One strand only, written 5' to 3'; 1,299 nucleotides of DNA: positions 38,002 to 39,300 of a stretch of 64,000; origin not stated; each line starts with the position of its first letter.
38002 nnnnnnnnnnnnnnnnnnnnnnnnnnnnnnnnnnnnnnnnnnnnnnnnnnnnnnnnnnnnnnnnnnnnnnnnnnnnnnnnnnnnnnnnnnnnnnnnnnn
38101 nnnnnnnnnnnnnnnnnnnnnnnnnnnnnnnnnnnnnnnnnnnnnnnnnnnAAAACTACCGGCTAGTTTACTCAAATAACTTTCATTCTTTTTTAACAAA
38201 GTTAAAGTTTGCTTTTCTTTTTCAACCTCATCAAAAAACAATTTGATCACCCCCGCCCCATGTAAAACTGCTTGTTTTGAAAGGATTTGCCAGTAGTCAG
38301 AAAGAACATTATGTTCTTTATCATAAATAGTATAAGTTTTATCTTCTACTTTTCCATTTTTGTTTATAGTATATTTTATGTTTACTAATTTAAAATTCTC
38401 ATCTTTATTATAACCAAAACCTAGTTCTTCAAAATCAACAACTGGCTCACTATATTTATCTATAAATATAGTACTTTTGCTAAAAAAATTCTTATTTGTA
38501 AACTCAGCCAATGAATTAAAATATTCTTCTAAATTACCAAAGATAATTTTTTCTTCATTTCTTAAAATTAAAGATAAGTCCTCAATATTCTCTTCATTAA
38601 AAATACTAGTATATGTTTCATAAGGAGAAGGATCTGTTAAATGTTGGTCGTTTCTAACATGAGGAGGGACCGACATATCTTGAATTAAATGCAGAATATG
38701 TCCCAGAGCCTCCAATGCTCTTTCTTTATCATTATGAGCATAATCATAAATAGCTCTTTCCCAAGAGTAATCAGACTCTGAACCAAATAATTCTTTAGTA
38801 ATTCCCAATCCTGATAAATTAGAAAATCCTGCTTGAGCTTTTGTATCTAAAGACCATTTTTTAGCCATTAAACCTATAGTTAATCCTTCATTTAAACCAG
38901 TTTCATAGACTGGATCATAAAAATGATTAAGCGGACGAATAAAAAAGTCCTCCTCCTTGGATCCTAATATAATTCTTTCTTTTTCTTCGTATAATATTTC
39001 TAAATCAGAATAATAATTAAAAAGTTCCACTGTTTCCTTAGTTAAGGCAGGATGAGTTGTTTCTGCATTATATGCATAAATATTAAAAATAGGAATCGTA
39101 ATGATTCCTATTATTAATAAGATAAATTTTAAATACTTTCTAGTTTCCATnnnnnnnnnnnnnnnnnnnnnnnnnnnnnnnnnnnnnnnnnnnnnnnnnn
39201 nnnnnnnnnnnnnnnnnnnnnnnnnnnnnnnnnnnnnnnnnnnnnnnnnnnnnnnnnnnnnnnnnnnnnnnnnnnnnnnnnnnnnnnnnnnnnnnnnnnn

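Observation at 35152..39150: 1332-aa secreted protein combining a Zn-phospholipase-C-like domain, a lamin-tail domain and a beta-helix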

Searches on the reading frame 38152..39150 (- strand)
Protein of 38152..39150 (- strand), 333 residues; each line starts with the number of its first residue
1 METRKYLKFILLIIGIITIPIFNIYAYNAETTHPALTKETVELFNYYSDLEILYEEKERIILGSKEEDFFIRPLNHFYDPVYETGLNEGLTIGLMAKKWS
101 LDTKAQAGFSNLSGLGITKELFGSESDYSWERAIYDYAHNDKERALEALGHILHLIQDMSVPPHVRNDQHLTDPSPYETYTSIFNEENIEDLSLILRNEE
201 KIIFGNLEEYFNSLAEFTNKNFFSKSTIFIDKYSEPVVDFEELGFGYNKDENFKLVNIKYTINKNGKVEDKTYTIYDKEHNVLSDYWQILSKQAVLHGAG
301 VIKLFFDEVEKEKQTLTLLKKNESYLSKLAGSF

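Call 6: search_protein_families(library=pfam, proteins=[window:38152-39150:-], max_evalue=10)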
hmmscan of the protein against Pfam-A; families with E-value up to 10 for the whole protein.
seq(333 aa): 4 families
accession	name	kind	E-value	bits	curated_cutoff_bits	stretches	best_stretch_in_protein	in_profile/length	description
PF00882.24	Zn_dep_PLPC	-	0.042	14.2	26.8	1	53-170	22-98/167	Zinc dependent phospholipase C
PF20881.2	G1_gp67_C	-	0.12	13.4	27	1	122-159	58-95/100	Phage G1 gp67, C-terminal domain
PF04884.20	UVB_sens_prot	-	0.24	11.4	28.3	1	272-301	30-59/241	Vitamin B6 photo-protection and homoeostasis domain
PF03787.20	RAMPs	-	3.3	8.6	22.1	0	194-322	61-171/189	RAMP superfamily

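Call 7: search_solved_structures(query=window:38152-39150:-, max_evalue=10, show_alignments=3)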
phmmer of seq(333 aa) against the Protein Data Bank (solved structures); distinct sequences matched with E-value up to 10: 0.

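Call 9: find_homologous_proteins(query=window:38152-39150:-, max_evalue=0.001)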
Query seq(333 aa) (333 aa): 104 proteins with E <= 0.001 among 2135 candidates.
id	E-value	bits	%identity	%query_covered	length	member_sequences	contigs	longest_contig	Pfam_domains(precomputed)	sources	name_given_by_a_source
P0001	1.3e-114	401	63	90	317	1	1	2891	-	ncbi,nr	ncbi:hypothetical protein KJ603_01235, partial [Patescibacteria group bacterium]|nr:hypothetical pro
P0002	6.1e-103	363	55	99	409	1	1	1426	-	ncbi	-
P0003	5.4e-83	297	47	100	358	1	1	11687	-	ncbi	ncbi:MAG: hypothetical protein ABIJ28_04105 [Patescibacteria group bacterium]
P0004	6.0e-82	294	47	99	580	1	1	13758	-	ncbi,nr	ncbi:hypothetical protein HON59_01385, partial [bacterium]|nr:hypothetical protein [bacterium]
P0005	3.2e-81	291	49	93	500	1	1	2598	-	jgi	-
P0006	9.4e-81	290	48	98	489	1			-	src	-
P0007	5.8e-80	287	48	100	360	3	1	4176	-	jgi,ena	-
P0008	1.1e-76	276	48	91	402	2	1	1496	-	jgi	-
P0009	2.2e-75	272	48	87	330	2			-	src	-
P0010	3.5e-75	271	42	99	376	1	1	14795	-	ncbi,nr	ncbi:MAG: hypothetical protein Q8R36_02970, partial [bacterium]|nr:hypothetical protein [bacterium]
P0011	1.1e-74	270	45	99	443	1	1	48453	-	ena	-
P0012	2.6e-74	268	55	72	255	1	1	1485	-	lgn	-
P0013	7.4e-74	267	44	100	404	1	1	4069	-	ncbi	ncbi:MAG: hypothetical protein WAP51_03445, partial [Candidatus Sungiibacteriota bacterium]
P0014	8.7e-73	263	45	99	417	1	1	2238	-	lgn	-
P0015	1.4e-72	263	44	100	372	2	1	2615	-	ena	-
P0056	4.2e-49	186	38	93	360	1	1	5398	PF00882.25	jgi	-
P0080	1.2e-37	148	35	95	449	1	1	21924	PF00882.25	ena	-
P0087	5.8e-33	133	31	93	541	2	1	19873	PF00882.25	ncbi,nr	ncbi:MAG TPA: hypothetical protein DEB73_02595 [Candidatus Magasanikbacteria bacterium]|nr:hypotheti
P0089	1.4e-32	131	35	94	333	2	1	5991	PF00882.25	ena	-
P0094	1.1e-28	118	33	93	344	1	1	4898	PF00882.25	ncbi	ncbi:MAG: hypothetical protein V1768_01385, partial [Patescibacteria group bacterium]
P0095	2.2e-28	118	36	84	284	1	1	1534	PF00882.25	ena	-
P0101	3.0e-19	88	34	67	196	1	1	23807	PF00882.25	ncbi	ncbi:MAG: hypothetical protein WCK11_04675, partial [Candidatus Falkowbacteria bacterium]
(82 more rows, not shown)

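Call 11: search_solved_structures(query=A1, max_evalue=10, show_alignments=4)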
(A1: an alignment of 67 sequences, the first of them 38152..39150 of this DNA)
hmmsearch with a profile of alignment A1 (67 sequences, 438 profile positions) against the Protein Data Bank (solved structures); distinct sequences matched with E-value up to 10: 7.
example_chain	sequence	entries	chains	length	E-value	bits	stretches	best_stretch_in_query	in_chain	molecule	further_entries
8cqm_A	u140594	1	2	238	0.00062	22.2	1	132-203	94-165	Phospholipase C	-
2fgn_A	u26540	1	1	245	0.0032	19.8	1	135-192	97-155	Phospholipase C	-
1p5x_A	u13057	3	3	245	0.0033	19.8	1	135-192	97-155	Phospholipase C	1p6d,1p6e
2ffz_A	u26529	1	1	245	0.0033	19.8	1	135-192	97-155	Phospholipase C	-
1ah7_A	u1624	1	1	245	0.0033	19.8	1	135-192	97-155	PHOSPHOLIPASE C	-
2huc_A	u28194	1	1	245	0.0033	19.8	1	135-192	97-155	Phospholipase C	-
7qug_A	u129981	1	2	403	0.38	13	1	196-276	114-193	carbon-sulfur lyase FnaPatB1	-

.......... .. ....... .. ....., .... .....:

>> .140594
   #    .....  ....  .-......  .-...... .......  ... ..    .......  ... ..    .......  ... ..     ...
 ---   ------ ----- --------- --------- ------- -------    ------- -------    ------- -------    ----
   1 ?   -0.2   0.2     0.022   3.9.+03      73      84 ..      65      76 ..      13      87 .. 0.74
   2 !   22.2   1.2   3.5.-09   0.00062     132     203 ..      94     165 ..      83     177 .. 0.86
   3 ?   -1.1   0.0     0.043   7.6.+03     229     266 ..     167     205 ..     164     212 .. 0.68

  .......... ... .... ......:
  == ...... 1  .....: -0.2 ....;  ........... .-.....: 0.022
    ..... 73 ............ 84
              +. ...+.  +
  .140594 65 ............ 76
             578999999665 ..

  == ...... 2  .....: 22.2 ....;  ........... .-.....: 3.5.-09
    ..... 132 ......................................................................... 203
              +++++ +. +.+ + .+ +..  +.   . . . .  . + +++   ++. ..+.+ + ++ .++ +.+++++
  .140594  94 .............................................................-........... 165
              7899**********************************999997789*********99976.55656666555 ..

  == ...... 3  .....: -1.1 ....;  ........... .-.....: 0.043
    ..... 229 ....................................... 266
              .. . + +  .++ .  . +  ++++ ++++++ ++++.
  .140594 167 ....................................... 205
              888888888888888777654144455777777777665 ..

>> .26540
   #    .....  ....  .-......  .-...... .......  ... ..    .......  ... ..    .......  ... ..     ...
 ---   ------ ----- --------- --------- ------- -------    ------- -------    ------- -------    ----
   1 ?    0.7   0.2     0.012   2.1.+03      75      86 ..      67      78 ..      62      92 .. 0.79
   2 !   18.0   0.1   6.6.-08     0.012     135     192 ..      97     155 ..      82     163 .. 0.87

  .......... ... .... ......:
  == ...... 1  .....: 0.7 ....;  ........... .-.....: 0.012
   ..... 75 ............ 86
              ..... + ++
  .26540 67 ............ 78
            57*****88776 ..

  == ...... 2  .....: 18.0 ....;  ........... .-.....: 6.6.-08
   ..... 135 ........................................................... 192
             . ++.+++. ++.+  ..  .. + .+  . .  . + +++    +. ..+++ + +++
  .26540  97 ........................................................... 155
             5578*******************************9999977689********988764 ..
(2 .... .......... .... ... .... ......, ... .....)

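Call 12: search_protein_families(library=pfam, alignment_id=A1, max_evalue=0.01)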
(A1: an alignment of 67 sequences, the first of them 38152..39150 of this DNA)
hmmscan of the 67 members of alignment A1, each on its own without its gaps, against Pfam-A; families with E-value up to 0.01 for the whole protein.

A. member 1, window:38152-39150:- (333 aa): 0 families

B. families by the number of members that match (of 67 scanned): 7 families
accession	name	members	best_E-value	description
PF00882.24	Zn_dep_PLPC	18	4.4e-06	Zinc dependent phospholipase C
PF00932.25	LTD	2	1.7e-11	Lamin Tail Domain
PF16403.11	Bact_surface_Ig-like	1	3.2e-16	Bacterial surface protein, Ig-like domain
PF17936.7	Big_6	1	0.00028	Bacterial Ig domain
PF19077.6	Big_13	1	0.00068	Bacterial Ig-like domain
PF15219.11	TEX12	1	0.0077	Testis-expressed 12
PF19629.4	DUF6133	1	0.0089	Family of unknown function (DUF6133)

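Call 22: predict_structure(alignment_id=A1)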
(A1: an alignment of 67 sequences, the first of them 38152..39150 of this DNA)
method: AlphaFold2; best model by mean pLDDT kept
length: 333 residues; sequences in the alignment: 67
mean_pLDDT: 93.3   pTM: 0.89
mean pLDDT of the five models: 93.3, 92.5, 92.0, 91.9, 91.7
residues with pLDDT >= 90: 267; 70-90: 54; 50-70: 12; < 50: 0
segments of 3 or more residues with pLDDT < 50: none
pLDDT, mean of each block of 10 residues (from residue 1): 81 75 72 98 97 98 96 95 89 92 92 80 95 98 98 98 93 91 97 97 98 98 96 96 94 95 96 97 98 98 99 98 87 83
secondary structure, 60 per line:
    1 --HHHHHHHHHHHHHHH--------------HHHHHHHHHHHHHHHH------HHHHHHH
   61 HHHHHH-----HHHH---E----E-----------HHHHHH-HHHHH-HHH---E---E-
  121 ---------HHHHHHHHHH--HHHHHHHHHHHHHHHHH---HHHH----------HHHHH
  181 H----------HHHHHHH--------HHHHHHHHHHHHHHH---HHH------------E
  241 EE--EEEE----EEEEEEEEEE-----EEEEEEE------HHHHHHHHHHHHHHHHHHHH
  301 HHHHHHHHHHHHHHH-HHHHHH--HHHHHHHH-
elements in order: H3-17 H32-47 H54-66 H72-75 H96-101 H103-107 H130-139 H142-158 H162-165 H176-181 H192-198 H207-221 E240-242 E245-248 E253-262 E268-274 H281-315 H317-322 H325-332

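Call 25: fold_search(model_id=the predicted structure, library=pdb)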
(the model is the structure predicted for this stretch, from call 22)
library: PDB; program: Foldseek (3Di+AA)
matches with E <= 10: 88; with E <= 0.001: 9
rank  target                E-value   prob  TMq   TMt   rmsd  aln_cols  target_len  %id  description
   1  1ah7                  6.9e-05  1.00  0.46  0.60   5.8       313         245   14  PHOSPHOLIPASE C FROM BACILLUS CEREUS (released 1997-12-10)
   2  2huc                  1.4e-04  1.00  0.45  0.59   6.6       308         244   16  Structural Studies Examining the Substrate Specificity Profiles of PC-PLCBc Protein Variants (released 2006-08-08)
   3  2ffz                  1.5e-04  1.00  0.45  0.59   6.6       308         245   16  Structural Studies Examining the Substrate Specificity Profiles of PC-PLCBc Protein Variants (released 2006-03-28)
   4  2fgn                  3.7e-04  1.00  0.44  0.59   6.6       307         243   16  Structural Studies Examining the Substrate Specificity Profiles of PC-PLCBc Protein Variants (released 2006-03-28)
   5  2wxu                  4.5e-04  1.00  0.43  0.40   9.0       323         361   14  Clostridium perfringens alpha-toxin strain NCTC8237 mutant T74I (released 2009-11-17)
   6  1p5x                  4.8e-04  1.00  0.46  0.61   5.9       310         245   15  STRUCTURE OF THE D55N MUTANT OF PHOSPHOLIPASE C FROM BACILLUS CEREUS (released 2003-09-30)
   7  1olp_D                5.5e-04  1.00  0.43  0.39   7.9       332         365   14  Alpha Toxin from Clostridium Absonum (released 2003-10-23)
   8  8cqm_A                5.8e-04  1.00  0.42  0.60   6.6       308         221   14  Broad-range phospholipase C from Listeria monocytogenes (released 2023-10-18)
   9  1ca1                  7.5e-04  1.00  0.45  0.41   9.0       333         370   13  ALPHA-TOXIN FROM CLOSTRIDIUM PERFRINGENS (released 1999-05-04)
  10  2wy6_C                1.1e-03  1.00  0.43  0.41   8.0       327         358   13  Clostridium perfringens alpha-toxin strain NCTC8237 mutant T74I (released 2009-11-24)
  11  8cqm_B                1.1e-03  1.00  0.42  0.57   6.5       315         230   14  Broad-range phospholipase C from Listeria monocytogenes (released 2023-10-18)
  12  1kho_A                1.4e-03  1.00  0.43  0.39   8.8       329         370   14  Crystal Structure Analysis of Clostridium perfringens alpha-Toxin Isolated from Avian Strain SWCP (released 2002-06-19)
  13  2wy6_A                1.4e-03  1.00  0.45  0.41   7.8       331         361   12  Clostridium perfringens alpha-toxin strain NCTC8237 mutant T74I (released 2009-11-24)
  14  2wxt                  2.2e-03  1.00  0.44  0.41   7.5       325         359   14  Clostridium perfringens alpha-toxin strain NCTC8237 (released 2009-11-17)
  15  1olp_A                2.6e-03  1.00  0.44  0.40   7.6       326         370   14  Alpha Toxin from Clostridium Absonum (released 2003-10-23)
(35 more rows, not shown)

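Call 38: find_related_loci(query=A1, collection=genome_contigs, flank=10000)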
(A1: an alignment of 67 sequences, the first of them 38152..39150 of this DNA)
Query A1 (333 aa) in genome_contigs; peptide patterns used: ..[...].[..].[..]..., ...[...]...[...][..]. (x = any residue, [..] = any of these).
599 stretches matched a pattern (row limit reached: there are more); 548 encode a relative of the query (tblastn E <= 1e-3); the best 80 are kept; 80 distinct loci.
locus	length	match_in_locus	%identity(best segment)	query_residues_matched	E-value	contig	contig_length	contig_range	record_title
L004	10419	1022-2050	61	1-330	1e-126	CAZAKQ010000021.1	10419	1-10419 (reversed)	MAG TPA_asm: uncultured Candidatus Saccharibacteria bacterium isolate SRP200020_co3_82 genome assembly, contig: NODE_899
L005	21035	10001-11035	48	1-331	3e-95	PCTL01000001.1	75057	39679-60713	MAG: Candidatus Lloydbacteria bacterium CG22_combo_CG10-13_8_21_14_all_47_15 CG22_scaffold_121_c, whole genome shotgun s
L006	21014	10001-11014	52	1-328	3e-94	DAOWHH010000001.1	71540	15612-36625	MAG TPA_asm: bacterium isolate CSMAG_2012 CSMAG_2012_k141_331411_length_71540_cov_20.7716, whole genome shotgun sequence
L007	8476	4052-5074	48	1-332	3e-88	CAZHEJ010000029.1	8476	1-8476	MAG TPA_asm: uncultured Gammaproteobacteria bacterium isolate binchicken_co266_196 genome assembly, contig: NODE_16734_l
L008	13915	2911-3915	46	1-326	6e-86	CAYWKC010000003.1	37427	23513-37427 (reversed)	MAG TPA_asm: uncultured Candidatus Saccharibacteria bacterium isolate SRP178699_co1_634 genome assembly, contig: NODE_10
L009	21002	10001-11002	46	1-324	3e-84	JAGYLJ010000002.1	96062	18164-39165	Bacterium isolate M50B90 2, whole genome shotgun sequence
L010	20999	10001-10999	43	1-328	2e-82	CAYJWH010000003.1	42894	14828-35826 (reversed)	MAG TPA_asm: uncultured Candidatus Saccharibacteria bacterium isolate ERP125453_co1_479 genome assembly, contig: NODE_66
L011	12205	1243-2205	48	25-328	4e-82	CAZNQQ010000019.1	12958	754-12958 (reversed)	MAG TPA_asm: uncultured Candidatus Saccharibacteria bacterium isolate SRP200020_co5_61 genome assembly, contig: NODE_752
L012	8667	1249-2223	48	25-329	9e-82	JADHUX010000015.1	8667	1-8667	MAG: Parcubacteria group bacterium isolate BS150m-G57 BS-150m-C7706, whole genome shotgun sequence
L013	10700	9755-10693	46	1-315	9e-80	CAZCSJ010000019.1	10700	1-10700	MAG TPA_asm: uncultured Candidatus Saccharibacteria bacterium isolate SRP178908_co1_167 genome assembly, contig: NODE_45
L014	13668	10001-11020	44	1-329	8e-84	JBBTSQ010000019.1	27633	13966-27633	MAG: Patescibacteria group bacterium isolate H41-bin135_1 H41_bin135_1_000000000019, whole genome shotgun sequence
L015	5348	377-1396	44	1-328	7e-79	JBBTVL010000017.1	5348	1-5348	MAG: Patescibacteria group bacterium isolate H51-bin144_1 H51_bin144_1_000000000017, whole genome shotgun sequence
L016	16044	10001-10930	48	22-329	4e-79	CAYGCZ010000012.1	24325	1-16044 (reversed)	MAG TPA_asm: uncultured Candidatus Saccharibacteria bacterium isolate ERP113451_co3_421 genome assembly, contig: NODE_14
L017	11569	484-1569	44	1-328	2e-78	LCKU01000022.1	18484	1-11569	MAG: Parcubacteria group bacterium GW2011_GWA2_45_30 UX07_C0022, whole genome shotgun sequence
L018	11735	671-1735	41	1-333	8e-78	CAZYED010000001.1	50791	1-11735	MAG TPA_asm: uncultured Candidatus Saccharibacteria bacterium isolate SRP269290_co4_70 genome assembly, contig: NODE_220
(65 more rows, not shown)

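Call 80: search_protein_representatives(alignment_id=A1)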
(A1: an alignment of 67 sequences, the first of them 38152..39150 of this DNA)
Query: 67 sequences, 438 profile positions. Proteins with E-value up to 0.001 (for the whole library): 7459; up to 1e-10: 4969; up to 1e-30: 1128. The best 150 are listed.
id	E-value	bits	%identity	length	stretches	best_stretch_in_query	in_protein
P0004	1.1e-147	509.2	-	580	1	1-417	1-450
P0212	2.2e-145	501.6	-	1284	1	1-408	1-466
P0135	3.3e-145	501.0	-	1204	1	1-387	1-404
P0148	6.3e-144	496.8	-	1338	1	1-410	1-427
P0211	6.5e-144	496.7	-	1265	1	1-367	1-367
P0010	1.6e-143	495.4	-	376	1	1-359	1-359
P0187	2.7e-143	494.7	-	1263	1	19-410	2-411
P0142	2.0e-142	491.8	-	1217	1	1-387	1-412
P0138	1.9e-141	488.6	-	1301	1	1-413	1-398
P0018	2.1e-141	488.5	-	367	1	1-364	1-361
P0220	1.9e-140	485.3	-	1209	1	15-387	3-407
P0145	2.8e-140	484.8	-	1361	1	10-408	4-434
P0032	3.0e-140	484.7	-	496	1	10-362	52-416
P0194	7.3e-140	483.4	-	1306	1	1-407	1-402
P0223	3.3e-139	481.2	-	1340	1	1-380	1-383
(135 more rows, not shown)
